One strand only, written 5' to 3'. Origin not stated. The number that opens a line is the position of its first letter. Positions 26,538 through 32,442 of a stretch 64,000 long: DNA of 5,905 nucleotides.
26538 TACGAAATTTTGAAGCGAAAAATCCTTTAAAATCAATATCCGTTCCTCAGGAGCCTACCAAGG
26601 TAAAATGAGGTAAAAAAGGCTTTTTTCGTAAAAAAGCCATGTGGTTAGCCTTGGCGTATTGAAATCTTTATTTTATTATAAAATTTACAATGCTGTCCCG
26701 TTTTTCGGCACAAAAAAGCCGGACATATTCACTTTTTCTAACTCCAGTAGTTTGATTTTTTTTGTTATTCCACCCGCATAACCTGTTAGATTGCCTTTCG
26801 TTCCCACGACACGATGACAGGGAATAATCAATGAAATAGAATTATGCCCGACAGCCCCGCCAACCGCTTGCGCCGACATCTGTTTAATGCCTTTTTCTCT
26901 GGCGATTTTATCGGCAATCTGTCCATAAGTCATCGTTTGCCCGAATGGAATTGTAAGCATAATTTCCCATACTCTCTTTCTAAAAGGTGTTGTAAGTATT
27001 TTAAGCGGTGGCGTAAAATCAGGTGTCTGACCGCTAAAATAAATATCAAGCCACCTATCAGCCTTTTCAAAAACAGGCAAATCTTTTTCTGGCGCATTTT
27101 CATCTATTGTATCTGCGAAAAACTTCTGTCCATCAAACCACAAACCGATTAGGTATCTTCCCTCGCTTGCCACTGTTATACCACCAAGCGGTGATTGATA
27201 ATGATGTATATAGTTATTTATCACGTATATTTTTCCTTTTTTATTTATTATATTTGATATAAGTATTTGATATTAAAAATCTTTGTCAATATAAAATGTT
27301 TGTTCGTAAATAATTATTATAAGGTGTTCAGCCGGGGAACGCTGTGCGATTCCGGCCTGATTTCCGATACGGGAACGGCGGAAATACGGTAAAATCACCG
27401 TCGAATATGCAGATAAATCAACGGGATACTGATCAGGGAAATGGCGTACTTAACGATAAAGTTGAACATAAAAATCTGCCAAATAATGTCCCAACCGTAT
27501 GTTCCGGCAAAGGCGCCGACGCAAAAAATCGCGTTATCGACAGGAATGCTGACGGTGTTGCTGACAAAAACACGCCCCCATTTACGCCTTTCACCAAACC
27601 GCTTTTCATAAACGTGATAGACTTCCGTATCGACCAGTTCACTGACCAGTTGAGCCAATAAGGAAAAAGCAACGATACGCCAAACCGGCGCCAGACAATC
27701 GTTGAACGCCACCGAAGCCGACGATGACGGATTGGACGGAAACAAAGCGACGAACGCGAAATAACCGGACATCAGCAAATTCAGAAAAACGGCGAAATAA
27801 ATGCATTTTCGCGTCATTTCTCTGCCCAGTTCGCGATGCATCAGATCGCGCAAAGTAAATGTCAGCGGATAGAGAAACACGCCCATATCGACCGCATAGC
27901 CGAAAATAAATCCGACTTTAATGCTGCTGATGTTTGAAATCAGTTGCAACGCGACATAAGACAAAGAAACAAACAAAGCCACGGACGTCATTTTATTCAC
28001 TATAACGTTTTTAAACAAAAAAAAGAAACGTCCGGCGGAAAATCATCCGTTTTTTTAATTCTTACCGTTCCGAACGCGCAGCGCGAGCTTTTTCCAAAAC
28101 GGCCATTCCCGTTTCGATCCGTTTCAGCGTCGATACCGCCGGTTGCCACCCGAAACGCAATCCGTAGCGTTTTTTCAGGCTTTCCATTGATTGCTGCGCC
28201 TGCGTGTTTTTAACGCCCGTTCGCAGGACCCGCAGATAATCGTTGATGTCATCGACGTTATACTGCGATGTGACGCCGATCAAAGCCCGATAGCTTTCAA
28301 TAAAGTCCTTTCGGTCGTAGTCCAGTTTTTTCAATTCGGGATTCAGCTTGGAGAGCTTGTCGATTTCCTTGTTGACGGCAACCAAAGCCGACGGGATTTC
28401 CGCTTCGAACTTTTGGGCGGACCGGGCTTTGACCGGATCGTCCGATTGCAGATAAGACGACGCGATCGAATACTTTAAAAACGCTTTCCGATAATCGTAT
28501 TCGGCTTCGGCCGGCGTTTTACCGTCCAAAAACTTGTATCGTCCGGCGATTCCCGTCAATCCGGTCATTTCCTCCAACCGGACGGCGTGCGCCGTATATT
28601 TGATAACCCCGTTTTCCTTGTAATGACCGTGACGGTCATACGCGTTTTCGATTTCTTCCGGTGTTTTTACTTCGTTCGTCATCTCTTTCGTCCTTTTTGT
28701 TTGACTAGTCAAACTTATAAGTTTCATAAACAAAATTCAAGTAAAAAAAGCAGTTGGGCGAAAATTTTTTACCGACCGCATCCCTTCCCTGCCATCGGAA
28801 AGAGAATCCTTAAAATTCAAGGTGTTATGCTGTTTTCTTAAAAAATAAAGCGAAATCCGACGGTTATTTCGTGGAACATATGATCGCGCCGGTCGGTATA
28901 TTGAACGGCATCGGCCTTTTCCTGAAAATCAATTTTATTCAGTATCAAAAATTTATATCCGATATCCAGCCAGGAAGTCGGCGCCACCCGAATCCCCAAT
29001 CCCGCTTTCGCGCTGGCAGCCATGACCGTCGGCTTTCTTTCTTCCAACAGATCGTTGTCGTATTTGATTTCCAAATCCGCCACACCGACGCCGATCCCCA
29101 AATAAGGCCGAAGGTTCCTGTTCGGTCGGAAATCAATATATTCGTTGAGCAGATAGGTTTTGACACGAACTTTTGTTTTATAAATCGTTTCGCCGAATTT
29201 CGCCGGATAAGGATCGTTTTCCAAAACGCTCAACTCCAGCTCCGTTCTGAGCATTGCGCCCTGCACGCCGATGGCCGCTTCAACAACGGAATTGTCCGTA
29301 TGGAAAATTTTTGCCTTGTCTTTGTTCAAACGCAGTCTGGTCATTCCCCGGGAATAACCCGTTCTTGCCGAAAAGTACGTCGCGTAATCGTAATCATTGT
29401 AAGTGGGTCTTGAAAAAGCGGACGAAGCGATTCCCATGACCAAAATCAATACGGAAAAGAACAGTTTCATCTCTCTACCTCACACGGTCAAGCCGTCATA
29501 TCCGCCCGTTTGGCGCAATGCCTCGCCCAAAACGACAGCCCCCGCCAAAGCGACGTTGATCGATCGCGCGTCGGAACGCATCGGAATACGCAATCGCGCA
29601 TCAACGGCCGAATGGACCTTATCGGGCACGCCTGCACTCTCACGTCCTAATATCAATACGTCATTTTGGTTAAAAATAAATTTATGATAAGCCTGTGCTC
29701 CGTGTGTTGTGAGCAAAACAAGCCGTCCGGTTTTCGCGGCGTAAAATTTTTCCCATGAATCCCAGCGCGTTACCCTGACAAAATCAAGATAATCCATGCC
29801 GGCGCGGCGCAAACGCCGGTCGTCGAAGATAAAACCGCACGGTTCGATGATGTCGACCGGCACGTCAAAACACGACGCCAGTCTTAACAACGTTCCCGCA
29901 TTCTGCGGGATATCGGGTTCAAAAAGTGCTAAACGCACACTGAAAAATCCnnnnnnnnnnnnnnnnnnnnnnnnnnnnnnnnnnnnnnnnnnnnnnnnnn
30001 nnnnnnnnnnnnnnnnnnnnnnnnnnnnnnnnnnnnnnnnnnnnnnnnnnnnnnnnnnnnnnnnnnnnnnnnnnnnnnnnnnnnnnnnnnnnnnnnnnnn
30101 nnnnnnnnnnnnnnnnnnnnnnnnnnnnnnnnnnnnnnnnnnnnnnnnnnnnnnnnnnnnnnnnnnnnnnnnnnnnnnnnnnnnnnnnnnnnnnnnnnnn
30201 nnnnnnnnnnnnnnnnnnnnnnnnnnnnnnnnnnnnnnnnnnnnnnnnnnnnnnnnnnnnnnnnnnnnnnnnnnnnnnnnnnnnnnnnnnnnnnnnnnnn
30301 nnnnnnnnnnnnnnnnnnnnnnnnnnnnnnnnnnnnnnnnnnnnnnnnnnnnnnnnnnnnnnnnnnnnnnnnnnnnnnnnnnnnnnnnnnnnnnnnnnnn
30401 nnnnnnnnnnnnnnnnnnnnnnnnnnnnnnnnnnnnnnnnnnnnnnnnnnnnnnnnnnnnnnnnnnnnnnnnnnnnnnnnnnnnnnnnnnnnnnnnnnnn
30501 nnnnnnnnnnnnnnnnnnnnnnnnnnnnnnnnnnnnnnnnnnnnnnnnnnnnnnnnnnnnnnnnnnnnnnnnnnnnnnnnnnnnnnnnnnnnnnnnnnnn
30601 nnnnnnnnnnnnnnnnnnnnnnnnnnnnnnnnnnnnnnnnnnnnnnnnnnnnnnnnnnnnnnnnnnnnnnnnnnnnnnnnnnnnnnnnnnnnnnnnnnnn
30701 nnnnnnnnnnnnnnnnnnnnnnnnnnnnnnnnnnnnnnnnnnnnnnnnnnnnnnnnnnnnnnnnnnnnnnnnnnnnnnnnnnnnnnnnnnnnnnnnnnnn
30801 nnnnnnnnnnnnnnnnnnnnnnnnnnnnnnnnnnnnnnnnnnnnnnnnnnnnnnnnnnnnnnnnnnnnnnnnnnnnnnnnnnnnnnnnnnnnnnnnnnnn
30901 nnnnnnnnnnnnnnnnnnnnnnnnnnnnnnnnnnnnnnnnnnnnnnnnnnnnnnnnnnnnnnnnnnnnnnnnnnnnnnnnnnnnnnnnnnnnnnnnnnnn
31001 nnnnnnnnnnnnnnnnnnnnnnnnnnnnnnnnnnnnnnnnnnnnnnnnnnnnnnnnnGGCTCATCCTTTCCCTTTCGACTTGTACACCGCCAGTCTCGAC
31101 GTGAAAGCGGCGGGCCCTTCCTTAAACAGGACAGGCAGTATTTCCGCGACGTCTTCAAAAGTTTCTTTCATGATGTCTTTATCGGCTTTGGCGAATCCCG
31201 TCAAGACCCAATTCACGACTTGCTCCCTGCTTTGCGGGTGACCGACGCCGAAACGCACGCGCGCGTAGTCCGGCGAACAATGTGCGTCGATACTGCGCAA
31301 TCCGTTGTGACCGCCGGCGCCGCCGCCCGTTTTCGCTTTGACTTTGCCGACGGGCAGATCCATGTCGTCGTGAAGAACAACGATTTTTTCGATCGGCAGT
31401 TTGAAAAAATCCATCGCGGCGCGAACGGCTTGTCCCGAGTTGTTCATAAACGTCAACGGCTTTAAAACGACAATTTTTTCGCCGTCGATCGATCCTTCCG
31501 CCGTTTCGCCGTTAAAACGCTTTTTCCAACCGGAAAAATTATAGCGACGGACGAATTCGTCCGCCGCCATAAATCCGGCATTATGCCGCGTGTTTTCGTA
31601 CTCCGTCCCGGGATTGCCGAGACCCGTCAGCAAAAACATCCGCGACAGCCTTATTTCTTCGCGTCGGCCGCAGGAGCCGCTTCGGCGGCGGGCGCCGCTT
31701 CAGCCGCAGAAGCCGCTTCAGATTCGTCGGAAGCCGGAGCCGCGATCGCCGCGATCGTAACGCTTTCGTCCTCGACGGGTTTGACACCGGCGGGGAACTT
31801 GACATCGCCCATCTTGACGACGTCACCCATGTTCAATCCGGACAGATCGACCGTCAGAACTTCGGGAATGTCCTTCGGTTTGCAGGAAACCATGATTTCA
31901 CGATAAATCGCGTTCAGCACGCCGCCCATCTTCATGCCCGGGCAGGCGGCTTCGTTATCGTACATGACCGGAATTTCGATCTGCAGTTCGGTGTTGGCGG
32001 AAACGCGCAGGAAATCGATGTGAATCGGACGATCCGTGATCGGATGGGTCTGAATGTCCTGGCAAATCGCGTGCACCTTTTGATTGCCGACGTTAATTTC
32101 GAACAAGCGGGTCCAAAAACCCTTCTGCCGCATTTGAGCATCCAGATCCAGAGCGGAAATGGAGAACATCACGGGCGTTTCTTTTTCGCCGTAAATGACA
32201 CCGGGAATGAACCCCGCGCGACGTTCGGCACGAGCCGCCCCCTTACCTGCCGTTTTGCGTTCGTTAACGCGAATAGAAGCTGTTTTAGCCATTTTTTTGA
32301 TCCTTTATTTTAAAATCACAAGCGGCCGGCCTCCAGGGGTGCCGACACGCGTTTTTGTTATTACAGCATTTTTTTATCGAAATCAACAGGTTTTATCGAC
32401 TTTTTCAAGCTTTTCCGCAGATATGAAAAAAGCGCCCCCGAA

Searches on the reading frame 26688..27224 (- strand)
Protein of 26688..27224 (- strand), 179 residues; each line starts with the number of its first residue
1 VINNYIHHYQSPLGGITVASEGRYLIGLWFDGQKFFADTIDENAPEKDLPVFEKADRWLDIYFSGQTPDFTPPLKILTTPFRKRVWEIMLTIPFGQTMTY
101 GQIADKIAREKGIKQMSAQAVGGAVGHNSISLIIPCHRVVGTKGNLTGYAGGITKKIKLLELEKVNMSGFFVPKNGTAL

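Call 41: search_protein_families(library=pfam, proteins=[window:26688-27224:-], max_evalue=0.00001)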
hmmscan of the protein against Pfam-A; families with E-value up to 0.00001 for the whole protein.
window:26688-27224:- (179 aa): 2 families
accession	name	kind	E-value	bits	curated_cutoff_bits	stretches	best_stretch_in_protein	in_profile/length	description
PF01035.26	DNA_binding_1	-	2.1e-31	108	27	1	80-165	1-81/81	6-O-methylguanine DNA methyltransferase, DNA binding domain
PF02870.21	Methyltransf_1N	-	5.1e-11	43.4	21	1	5-76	2-71/71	6-O-methylguanine DNA methyltransferase, ribonuclease-like domain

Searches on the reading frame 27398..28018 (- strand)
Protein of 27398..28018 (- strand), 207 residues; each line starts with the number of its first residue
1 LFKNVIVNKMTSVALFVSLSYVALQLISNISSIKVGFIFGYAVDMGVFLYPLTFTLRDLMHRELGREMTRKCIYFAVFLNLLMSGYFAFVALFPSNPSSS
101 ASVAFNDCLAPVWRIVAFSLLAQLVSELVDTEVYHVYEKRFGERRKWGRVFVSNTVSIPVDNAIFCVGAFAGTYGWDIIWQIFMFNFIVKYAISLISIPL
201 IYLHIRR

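Call 41: search_protein_families(library=pfam, proteins=[window:27398-28018:-], max_evalue=0.00001)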
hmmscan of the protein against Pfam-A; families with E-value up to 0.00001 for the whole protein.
window:27398-28018:- (207 aa): 1 family
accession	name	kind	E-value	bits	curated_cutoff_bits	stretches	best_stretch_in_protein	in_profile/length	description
PF02592.20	Vut_1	-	1.2e-36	126.9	27.2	1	44-203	1-151/152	Putative vitamin uptake transporter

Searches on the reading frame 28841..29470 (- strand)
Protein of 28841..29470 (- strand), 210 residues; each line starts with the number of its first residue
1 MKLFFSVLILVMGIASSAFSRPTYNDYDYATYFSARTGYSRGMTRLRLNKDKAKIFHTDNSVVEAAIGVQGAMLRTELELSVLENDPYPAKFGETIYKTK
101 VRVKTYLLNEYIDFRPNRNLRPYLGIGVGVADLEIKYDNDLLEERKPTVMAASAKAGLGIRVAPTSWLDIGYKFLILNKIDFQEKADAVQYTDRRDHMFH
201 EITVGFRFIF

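Call 41: search_protein_families(library=pfam, proteins=[window:28841-29470:-], max_evalue=0.00001)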
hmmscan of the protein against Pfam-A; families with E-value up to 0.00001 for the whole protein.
window:28841-29470:- (210 aa): 1 family
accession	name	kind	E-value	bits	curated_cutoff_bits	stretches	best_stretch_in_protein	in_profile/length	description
PF13505.12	OMP_b-brl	-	1.3e-07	32.4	28.7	1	60-207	45-174/175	Outer membrane protein beta-barrel domain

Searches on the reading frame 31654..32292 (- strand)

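Call 41: search_protein_families(library=pfam, proteins=[window:31654-32292:-], max_evalue=0.00001)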
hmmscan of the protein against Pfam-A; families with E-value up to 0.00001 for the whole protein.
window:31654-32292:- (213 aa): 2 families
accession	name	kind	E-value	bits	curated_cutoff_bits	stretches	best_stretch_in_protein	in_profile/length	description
PF14693.11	Ribosomal_TL5_C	-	4.9e-25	88.1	27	1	103-186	2-83/84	Ribosomal protein TL5, C-terminal domain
PF01386.24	Ribosomal_L25p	-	2.7e-23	82.7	23.6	1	8-94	2-82/82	Ribosomal L25p family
